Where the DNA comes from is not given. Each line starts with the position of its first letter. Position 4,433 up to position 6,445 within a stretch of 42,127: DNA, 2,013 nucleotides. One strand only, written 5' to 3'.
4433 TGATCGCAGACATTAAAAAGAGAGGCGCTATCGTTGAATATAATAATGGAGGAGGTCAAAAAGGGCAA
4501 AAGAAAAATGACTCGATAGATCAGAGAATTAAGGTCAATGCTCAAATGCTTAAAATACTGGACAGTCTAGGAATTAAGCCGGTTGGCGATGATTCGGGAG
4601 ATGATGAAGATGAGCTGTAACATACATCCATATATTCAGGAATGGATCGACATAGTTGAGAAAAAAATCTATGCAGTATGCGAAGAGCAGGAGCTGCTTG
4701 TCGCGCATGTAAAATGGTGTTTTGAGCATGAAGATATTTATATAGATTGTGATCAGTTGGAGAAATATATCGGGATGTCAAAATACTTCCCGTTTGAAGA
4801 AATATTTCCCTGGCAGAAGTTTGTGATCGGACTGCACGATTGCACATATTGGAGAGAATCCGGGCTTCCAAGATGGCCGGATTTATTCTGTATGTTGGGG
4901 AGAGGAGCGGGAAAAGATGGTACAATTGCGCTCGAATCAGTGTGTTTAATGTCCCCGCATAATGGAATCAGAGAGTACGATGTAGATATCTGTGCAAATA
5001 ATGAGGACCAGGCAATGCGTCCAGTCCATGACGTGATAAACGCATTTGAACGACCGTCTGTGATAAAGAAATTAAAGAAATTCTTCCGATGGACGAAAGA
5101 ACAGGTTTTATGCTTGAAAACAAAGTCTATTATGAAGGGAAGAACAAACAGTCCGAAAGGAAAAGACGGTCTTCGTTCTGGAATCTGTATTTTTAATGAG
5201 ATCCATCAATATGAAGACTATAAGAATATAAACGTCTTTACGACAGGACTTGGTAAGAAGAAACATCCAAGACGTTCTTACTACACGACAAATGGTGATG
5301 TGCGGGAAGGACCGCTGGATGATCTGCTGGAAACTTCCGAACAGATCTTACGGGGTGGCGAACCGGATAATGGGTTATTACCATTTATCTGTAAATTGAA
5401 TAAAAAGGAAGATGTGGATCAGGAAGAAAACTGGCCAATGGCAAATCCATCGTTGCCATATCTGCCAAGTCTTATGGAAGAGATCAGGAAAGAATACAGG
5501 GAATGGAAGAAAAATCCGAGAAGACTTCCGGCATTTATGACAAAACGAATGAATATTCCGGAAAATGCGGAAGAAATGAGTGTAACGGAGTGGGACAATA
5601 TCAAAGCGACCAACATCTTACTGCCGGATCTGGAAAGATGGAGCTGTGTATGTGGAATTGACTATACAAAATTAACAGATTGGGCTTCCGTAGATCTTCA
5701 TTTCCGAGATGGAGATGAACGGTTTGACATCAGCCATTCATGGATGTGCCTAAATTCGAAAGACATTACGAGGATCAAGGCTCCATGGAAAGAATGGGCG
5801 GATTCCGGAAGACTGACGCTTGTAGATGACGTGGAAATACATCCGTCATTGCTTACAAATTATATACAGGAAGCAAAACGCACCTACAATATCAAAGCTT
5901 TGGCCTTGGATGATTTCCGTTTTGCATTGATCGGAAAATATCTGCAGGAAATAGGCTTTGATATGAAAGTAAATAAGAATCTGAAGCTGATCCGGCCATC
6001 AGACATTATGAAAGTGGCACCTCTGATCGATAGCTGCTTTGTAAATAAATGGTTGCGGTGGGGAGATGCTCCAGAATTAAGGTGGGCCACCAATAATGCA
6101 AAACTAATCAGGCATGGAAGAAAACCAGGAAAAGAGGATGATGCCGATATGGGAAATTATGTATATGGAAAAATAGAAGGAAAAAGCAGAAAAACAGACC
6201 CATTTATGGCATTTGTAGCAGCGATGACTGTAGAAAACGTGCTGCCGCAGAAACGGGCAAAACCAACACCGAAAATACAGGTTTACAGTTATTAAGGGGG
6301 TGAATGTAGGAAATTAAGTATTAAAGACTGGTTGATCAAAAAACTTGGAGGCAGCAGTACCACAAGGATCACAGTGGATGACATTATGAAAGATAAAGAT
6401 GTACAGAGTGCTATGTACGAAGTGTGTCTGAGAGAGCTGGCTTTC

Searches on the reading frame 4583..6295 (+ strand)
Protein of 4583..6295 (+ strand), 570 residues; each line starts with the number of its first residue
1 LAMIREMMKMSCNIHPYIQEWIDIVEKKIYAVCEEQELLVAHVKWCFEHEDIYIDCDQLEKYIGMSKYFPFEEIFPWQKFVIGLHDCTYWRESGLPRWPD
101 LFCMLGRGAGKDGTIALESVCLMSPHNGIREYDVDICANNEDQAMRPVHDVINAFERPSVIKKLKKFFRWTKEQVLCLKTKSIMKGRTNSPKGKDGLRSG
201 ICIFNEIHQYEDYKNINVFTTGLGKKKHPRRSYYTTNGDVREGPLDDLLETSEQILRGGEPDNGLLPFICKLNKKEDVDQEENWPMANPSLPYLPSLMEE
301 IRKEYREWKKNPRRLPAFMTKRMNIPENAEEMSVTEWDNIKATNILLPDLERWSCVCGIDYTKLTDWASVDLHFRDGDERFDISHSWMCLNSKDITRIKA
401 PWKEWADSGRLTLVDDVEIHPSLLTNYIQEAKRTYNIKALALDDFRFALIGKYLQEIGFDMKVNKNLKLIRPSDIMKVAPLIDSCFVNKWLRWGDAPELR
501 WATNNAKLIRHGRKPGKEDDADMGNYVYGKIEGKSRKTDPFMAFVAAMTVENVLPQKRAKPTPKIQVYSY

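Call 57: search_dna_similar(query=window:4583-6295:+, collection=phages, mode=protein, max_rows=40, max_evalue=1e-50)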
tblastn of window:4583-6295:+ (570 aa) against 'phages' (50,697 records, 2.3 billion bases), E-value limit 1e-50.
Records with a match: 159; places in all: 159; records where one place covers at least 80% of the query: 159.
Best place of each record, by identity: <60% 159.
By first word of the organism name: Staphylococcus 62; Streptococcus 49; Listeria 18; Bacteriophage 6; Bacillus 6; Clostridium 3; Lactococcus 3; Erysipelothrix 2; Enterococcus 2; Latilactobacillus 2; and 6 more.
By host as written in the record: Staphylococcus aureus 18; - 16; Listeria monocytogenes 9; Staphylococcus pseudintermedius 6; Lactococcus lactis 3; Clostridium difficile 2; Listeria monocytogenes HM00113468 2; Staphylococcus pseudintermedius 14-29-119 2; and 88 more.
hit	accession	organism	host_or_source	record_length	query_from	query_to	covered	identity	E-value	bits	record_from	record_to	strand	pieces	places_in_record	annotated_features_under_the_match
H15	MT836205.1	Bacteriophage sp.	human fecal samples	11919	10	565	98%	52.0%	0e+0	615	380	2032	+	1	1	record has no annotation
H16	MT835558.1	Bacteriophage sp.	human fecal samples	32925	8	565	98%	51.4%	0e+0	597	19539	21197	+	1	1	record has no annotation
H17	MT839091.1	Bacteriophage sp.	human fecal samples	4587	1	548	96%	52.0%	0e+0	592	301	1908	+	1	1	record has no annotation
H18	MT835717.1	Bacteriophage sp.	human fecal samples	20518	7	565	98%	49.9%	0e+0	588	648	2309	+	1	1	record has no annotation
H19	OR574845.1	Clostridium phage phiCs5676-1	[Clostridium] scindens DSM 5676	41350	21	557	94%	44.8%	3e-142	460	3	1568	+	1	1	similar to terminase large subunit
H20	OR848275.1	Listeria phage LM 4-14-1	Listeria monocytogenes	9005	8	548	95%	36.7%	2e-92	316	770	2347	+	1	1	record has no annotation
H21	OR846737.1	Listeria phage LM 4-11-1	Listeria monocytogenes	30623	8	548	95%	36.7%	3e-92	316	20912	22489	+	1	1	record has no annotation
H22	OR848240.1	Listeria phage LM 4-14-1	Listeria monocytogenes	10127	8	548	95%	36.7%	3e-92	315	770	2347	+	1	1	record has no annotation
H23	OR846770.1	Listeria phage LM 4-11-1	Listeria monocytogenes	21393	8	548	95%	36.7%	3e-92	315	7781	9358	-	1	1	record has no annotation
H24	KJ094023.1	Listeria phage LP-101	Listeria monocytogenes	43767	8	548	95%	36.5%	3e-91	312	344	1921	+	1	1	terminase large subunit | putative terminase small subunit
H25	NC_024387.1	Listeria phage LP-101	Listeria monocytogenes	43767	8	548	95%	36.5%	3e-91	312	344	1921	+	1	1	terminase large subunit | terminase small subunit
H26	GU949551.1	Clostridium phage phiCD6356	Clostridium difficile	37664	7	557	97%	35.8%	9e-97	328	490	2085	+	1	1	putative terminase large subunit | putative terminase small subunit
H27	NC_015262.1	Clostridium phage phiCD6356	Clostridium difficile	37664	7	557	97%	35.8%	9e-97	328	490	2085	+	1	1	terminase large subunit | DNA binding protein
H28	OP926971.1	Listeria phage FHC15313-PLM26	Listeria monocytogenes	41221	10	548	95%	36.4%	2e-91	313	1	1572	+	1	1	terminase large subunit | terminase small subunit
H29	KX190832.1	Bacillus phage vB_BtS_BMBtp13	Bacillus thuringiensis BGSC 4R1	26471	15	556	95%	36.1%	1e-103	348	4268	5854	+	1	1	terminase large subunit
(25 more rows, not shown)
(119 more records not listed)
